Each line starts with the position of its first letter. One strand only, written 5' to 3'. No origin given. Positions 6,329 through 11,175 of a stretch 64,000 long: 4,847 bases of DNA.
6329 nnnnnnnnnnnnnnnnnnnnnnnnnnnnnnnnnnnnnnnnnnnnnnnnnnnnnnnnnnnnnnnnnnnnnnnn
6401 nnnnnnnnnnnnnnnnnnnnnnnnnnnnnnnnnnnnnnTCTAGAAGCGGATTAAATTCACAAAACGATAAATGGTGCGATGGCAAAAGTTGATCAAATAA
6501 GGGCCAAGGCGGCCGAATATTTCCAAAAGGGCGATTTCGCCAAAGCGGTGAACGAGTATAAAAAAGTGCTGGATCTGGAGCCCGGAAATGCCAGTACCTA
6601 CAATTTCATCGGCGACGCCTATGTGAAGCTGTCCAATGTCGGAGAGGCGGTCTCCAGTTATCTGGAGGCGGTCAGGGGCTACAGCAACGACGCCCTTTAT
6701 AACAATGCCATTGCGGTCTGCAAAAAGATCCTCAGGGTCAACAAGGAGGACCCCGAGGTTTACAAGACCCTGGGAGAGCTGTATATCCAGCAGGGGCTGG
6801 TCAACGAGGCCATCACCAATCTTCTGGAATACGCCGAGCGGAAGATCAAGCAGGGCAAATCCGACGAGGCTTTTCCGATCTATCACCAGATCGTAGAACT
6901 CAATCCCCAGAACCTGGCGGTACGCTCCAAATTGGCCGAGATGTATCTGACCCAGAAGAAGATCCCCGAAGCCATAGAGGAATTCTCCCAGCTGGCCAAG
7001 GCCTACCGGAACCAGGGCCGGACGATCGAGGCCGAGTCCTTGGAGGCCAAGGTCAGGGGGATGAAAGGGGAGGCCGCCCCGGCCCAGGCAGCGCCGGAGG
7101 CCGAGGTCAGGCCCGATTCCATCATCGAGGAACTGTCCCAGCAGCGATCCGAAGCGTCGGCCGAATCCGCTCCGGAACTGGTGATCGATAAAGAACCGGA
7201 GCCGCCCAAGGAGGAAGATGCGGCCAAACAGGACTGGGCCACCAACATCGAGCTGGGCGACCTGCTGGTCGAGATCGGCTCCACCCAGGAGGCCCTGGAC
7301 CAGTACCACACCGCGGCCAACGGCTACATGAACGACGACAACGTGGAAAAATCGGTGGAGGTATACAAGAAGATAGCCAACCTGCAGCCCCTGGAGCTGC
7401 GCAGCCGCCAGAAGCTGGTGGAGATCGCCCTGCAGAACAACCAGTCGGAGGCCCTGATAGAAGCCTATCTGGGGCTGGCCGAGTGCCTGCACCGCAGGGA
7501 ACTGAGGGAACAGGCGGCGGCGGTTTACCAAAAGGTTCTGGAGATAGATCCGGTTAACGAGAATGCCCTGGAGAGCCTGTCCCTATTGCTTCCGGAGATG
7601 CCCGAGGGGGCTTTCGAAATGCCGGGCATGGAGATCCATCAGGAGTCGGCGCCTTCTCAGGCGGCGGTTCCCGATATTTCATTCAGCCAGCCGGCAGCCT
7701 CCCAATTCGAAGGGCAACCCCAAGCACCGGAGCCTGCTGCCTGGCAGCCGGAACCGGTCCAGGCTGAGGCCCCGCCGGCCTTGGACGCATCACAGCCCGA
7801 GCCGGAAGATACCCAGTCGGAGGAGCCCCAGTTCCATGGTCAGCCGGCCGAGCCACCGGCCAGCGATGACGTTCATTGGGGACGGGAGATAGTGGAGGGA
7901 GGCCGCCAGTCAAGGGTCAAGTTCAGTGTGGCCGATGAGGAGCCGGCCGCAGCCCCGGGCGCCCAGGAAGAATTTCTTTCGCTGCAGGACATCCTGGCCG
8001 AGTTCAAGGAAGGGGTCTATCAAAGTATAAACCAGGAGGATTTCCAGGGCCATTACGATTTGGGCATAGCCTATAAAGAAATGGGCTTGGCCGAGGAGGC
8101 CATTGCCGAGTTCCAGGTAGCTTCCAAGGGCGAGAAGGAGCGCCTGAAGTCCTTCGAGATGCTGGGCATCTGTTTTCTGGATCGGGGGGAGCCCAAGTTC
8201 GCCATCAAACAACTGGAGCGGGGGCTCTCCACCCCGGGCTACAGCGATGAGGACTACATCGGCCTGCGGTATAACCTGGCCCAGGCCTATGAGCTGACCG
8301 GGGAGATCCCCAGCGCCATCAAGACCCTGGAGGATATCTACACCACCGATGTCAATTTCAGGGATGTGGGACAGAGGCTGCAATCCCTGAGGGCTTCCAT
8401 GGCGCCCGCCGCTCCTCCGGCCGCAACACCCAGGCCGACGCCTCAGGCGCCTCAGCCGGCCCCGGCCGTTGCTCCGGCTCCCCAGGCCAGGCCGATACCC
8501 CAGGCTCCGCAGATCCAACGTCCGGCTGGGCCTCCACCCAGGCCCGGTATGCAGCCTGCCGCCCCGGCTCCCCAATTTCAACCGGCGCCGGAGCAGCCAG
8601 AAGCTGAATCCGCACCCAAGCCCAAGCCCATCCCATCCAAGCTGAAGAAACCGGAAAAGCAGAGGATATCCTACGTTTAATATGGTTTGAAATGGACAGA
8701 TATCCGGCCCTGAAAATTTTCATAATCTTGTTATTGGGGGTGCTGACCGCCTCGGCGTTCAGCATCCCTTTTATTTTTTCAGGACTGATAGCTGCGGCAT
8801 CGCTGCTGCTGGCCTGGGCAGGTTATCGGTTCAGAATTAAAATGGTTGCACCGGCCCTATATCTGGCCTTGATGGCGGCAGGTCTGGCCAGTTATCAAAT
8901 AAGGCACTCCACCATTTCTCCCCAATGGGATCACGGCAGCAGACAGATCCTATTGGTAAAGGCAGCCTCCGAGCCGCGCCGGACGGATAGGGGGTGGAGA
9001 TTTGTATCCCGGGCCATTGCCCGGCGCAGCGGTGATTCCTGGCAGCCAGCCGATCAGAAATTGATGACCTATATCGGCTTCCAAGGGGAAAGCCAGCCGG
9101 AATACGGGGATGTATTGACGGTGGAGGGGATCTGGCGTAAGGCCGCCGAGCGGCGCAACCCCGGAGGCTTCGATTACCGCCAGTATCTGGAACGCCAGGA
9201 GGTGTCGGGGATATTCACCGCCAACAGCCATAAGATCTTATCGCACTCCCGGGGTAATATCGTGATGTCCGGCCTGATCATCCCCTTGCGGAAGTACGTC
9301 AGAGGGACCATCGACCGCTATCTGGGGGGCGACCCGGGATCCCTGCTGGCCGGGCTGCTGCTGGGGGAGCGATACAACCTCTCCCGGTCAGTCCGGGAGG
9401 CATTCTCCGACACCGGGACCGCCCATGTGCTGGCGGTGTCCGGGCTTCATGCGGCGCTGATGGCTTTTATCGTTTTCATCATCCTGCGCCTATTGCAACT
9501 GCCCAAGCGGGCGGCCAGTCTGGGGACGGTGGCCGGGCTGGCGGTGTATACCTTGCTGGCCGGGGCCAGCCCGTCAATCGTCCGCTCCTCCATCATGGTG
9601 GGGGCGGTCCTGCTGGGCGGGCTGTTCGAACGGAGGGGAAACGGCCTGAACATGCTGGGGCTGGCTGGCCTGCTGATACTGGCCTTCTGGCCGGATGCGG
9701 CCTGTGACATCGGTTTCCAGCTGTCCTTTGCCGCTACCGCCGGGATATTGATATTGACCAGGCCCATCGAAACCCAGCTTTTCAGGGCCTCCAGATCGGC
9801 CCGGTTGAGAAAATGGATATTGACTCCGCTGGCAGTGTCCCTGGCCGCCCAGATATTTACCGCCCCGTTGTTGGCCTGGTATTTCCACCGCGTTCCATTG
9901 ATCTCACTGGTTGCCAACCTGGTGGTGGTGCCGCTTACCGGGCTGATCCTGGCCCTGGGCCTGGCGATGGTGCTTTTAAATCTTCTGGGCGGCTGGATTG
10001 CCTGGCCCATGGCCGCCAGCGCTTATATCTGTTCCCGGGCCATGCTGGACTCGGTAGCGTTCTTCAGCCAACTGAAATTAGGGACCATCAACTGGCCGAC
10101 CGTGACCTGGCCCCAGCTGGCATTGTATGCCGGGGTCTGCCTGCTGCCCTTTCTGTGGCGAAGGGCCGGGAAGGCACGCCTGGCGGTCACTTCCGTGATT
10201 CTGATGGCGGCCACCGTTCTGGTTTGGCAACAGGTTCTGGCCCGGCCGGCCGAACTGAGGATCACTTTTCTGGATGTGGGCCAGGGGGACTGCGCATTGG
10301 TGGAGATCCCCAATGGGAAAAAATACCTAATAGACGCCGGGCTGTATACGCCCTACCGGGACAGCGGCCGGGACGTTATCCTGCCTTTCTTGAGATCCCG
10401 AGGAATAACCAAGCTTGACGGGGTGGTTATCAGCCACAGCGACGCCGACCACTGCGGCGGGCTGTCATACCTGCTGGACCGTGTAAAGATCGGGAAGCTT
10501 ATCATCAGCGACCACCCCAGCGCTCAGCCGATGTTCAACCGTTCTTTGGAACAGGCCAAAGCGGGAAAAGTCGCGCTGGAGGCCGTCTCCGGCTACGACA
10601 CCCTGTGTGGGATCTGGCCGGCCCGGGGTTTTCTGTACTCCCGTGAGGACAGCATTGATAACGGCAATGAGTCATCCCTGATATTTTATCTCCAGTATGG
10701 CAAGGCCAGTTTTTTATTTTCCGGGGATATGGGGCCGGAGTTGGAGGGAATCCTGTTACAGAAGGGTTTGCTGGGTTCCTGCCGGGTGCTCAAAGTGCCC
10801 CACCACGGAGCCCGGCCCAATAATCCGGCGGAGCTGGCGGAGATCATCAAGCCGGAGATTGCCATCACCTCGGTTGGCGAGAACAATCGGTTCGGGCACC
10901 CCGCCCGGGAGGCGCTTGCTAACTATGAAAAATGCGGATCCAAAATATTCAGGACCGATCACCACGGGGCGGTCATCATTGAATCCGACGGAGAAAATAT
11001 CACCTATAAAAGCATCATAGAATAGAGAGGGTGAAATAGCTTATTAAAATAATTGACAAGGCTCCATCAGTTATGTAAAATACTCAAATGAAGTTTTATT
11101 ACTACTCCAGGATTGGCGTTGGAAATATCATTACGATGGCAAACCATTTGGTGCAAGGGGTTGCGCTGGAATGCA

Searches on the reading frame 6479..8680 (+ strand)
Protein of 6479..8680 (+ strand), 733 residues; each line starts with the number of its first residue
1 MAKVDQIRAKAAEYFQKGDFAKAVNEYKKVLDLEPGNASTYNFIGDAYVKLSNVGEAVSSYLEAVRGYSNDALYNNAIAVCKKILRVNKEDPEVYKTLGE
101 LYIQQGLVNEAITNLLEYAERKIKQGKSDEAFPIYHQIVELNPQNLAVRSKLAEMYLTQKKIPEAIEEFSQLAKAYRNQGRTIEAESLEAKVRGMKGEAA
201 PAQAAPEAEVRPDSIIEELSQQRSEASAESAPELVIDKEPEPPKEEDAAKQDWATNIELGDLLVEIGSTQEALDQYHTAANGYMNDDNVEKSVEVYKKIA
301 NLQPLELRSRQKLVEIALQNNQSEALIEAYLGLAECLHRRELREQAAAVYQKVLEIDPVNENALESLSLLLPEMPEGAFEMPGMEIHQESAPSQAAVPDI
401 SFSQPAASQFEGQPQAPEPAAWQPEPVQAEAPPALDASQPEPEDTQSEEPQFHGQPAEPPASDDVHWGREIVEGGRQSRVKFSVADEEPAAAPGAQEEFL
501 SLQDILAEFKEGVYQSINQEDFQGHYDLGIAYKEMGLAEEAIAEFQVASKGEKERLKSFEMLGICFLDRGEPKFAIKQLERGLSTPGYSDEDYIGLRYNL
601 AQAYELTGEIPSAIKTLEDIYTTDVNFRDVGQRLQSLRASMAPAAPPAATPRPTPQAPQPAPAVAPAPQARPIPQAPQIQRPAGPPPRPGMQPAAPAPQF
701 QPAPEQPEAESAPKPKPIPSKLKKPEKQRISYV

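Call 77: search_protein_families(library=pfam, proteins=[window:6479-8680:+], max_evalue=0.00001)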
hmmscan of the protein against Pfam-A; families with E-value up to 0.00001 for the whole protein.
window:6479-8680:+ (733 aa): 18 families
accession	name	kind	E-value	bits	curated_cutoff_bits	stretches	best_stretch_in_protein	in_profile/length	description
PF14559.12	TPR_19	-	9e-33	112.9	25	1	123-179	2-58/68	Tetratricopeptide repeat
PF07719.23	TPR_2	-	3.9e-27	92.5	27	0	10-37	7-34/34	Tetratricopeptide repeat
PF13432.12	TPR_16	-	4.8e-25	88.1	32.7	0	10-72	3-65/65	Tetratricopeptide repeat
PF00515.34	TPR_1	-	4e-23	80.7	27.8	0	10-37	7-34/34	Tetratricopeptide repeat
PF13428.12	TPR_14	-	3e-22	77.3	23.5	0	115-155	4-44/44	Tetratricopeptide repeat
PF13424.12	TPR_12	-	3.7e-21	75.5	30.1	0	311-357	27-75/77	Tetratricopeptide repeat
PF13414.12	TPR_11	-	1.3e-20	73.3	26.8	1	13-51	3-41/42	TPR repeat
PF13181.12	TPR_8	-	3.5e-20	70.8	25.7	0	11-36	8-33/34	Tetratricopeptide repeat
PF13431.12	TPR_17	-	2.2e-17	62.3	24.4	0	81-112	2-33/34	Tetratricopeptide repeat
PF13176.12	TPR_7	-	8.5e-15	54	27.9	0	329-357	1-29/36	Tetratricopeptide repeat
PF13174.12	TPR_6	-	3.3e-13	49.8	26.3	0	328-358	1-31/33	Tetratricopeptide repeat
PF12895.13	ANAPC3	-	8.9e-12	45.6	27.2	0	115-168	26-78/82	Anaphase-promoting complex, cyclosome, subunit 3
PF24575.1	TPR_Slam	-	2.4e-09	38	35.2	0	87-169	23-104/104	Surface lipoprotein assembly modifier, N-terminal TPR repeats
PF25064.1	ARM_TT21_5th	-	2.9e-08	34.5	27.8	0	122-176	11-65/117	TT21 fifth ARM repeats domain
PF14561.12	TPR_20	-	4.2e-08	33.8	25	0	79-124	9-54/90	Tetratricopeptide repeat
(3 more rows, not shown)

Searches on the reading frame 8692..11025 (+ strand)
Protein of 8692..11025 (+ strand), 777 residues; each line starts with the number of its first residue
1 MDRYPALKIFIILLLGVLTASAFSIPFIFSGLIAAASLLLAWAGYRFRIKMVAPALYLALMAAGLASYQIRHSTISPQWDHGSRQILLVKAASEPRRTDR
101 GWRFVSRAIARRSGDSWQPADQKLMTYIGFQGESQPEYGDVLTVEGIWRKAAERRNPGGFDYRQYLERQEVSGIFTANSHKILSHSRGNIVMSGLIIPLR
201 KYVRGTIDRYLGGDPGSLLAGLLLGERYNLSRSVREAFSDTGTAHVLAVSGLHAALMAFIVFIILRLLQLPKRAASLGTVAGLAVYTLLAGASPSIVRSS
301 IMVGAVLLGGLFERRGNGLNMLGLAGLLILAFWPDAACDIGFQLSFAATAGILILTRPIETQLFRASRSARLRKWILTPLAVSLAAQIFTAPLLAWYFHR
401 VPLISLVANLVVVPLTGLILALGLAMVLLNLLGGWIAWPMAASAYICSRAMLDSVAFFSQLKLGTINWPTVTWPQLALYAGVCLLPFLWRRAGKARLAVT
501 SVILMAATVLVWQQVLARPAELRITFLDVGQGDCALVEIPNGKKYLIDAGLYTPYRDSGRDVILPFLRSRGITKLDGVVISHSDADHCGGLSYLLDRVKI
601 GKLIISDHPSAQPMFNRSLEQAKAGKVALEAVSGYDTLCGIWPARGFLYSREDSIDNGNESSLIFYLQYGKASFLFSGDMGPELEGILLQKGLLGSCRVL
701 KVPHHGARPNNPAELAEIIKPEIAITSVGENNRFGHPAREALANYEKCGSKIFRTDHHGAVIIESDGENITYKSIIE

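Call 77: search_protein_families(library=pfam, proteins=[window:8692-11025:+], max_evalue=0.00001)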
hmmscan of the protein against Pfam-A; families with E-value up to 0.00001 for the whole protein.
window:8692-11025:+ (777 aa): 3 families
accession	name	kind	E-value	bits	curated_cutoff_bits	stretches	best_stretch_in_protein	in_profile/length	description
PF03772.21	Competence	-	8.7e-61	206.1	23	1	222-491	1-269/270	Competence protein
PF13567.11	DUF4131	-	3.4e-22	79.3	31.6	1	26-179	4-161/165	Domain of unknown function (DUF4131)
PF00753.33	Lactamase_B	-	4.5e-15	56.5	22.7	1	528-728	2-194/196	Metallo-beta-lactamase superfamily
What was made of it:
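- On Homology-facilitated illegitimate recombination scar: A ComEC homologue lies at 8692-11025 (call 77), but competence is unproven.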
